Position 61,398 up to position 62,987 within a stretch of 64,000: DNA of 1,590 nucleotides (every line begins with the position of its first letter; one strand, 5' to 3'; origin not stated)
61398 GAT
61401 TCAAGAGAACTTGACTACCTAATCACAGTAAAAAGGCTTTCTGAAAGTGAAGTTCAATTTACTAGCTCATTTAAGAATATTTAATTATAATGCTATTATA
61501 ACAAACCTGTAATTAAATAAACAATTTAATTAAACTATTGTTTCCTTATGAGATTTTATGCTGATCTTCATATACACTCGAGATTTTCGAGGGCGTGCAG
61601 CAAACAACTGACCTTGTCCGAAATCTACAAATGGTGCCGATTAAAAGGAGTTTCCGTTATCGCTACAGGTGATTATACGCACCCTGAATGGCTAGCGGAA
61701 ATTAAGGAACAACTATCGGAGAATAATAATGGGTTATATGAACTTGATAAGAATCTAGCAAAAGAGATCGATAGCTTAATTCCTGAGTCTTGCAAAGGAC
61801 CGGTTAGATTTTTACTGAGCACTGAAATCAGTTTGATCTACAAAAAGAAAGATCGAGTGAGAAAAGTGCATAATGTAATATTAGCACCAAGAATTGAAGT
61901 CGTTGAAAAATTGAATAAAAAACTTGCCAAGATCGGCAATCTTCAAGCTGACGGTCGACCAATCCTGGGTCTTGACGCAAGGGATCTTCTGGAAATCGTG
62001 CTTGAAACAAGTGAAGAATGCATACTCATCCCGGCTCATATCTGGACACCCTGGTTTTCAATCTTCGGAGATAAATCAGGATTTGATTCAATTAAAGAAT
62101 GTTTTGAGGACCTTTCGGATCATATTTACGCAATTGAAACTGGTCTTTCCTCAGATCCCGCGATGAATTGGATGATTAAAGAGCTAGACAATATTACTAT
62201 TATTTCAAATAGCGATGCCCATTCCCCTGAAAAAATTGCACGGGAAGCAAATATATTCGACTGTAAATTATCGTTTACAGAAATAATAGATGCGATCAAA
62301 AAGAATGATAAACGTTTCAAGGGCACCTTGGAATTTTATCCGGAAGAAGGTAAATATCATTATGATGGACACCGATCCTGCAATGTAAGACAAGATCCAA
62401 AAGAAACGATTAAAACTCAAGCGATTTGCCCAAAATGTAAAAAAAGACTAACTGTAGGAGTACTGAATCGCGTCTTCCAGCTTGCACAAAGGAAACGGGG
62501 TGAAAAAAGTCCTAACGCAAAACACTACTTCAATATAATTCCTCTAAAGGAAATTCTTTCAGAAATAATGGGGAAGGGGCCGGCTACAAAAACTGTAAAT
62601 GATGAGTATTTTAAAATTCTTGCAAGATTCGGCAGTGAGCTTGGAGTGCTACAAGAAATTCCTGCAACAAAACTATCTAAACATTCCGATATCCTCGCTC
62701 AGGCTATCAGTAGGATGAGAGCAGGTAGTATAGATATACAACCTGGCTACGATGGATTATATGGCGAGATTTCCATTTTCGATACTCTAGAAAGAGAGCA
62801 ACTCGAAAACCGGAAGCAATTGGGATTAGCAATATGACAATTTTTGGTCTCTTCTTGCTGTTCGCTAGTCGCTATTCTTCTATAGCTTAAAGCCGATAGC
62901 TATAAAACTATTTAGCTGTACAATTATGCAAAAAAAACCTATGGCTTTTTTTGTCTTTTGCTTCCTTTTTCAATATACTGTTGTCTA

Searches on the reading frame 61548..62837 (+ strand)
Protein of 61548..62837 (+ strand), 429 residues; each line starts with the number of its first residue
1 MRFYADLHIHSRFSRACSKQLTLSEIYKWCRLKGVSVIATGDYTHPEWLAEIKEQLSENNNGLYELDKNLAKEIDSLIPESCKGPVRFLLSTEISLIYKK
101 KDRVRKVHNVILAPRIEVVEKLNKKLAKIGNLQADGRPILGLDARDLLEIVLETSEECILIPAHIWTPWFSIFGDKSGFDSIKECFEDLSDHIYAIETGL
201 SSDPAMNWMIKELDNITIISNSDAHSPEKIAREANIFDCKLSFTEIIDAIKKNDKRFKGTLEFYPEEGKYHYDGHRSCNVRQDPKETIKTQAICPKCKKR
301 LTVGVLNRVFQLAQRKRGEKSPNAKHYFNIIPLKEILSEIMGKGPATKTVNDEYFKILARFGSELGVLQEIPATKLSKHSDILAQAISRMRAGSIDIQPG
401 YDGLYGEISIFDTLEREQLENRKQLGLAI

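Call 4: search_protein_families(library=pfam, proteins=[window:61548-62837:+], max_evalue=0.01)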
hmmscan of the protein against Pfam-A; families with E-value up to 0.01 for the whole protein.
window:61548-62837:+ (429 aa): 1 family
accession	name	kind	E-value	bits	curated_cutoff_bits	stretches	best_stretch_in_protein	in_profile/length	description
PF13263.12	PHP_C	-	0.00051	20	21.3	1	215-253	15-54/56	PHP-associated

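Call 5: search_protein_families(library=ncbifam, proteins=[window:61548-62837:+], max_evalue=0.01)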
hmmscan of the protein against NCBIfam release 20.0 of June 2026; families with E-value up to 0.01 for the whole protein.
window:61548-62837:+ (429 aa): 1 family
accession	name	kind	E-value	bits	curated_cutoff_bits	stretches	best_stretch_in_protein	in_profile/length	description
TIGR00375.1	TIGR00375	hypoth_equivalog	2e-53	182.2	326.6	2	94-408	66-374/374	TIGR00375 family protein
